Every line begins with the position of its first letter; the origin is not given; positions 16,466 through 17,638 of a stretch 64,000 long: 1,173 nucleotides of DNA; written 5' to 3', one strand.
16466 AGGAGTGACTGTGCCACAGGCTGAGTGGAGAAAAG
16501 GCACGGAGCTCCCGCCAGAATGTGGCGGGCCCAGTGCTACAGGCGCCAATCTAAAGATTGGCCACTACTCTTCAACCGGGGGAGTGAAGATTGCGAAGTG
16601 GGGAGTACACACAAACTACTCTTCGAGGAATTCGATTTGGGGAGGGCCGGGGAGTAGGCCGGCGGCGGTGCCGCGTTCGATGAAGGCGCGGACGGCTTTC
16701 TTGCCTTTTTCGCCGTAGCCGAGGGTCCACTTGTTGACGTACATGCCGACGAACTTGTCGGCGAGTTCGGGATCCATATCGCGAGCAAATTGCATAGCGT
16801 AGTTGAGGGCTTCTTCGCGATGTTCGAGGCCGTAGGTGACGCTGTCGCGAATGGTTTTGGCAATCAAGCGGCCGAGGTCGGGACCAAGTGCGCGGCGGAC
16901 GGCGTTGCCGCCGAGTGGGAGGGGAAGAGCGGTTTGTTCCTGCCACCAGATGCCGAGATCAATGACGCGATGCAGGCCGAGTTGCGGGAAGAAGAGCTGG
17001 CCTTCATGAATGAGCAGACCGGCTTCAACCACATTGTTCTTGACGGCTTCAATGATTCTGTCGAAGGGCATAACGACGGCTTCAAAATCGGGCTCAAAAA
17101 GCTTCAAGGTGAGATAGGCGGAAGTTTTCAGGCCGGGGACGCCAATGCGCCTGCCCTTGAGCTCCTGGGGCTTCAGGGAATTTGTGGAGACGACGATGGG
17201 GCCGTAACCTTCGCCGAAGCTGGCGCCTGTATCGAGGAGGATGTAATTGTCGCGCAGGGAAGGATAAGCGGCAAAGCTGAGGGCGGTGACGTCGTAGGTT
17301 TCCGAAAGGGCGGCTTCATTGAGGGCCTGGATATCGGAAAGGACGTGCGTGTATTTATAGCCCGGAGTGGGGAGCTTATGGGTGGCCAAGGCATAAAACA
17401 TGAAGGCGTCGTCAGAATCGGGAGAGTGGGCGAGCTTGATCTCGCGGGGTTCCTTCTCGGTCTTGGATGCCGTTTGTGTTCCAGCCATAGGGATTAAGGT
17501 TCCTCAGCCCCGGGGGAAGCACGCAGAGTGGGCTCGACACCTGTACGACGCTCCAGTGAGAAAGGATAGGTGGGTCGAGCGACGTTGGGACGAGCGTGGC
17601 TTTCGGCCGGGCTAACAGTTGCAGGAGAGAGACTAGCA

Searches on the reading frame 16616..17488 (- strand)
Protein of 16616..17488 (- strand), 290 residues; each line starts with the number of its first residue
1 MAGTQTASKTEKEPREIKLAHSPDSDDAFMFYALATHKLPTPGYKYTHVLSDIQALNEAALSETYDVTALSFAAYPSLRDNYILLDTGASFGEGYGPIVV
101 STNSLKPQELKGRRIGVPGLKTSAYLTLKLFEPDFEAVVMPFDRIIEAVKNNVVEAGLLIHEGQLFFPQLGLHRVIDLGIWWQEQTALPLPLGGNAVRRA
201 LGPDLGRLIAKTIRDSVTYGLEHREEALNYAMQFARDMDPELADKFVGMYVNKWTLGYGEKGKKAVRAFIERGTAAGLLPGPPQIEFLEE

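Call 64: search_protein_families(library=pfam, proteins=[window:16616-17488:-], max_evalue=0.00001)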
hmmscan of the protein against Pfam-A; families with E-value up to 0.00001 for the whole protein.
window:16616-17488:- (290 aa): 1 family
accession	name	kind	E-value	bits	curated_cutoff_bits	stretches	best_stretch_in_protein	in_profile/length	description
PF02621.19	VitK2_biosynth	-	1e-68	232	26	1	17-273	1-250/252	Menaquinone biosynthesis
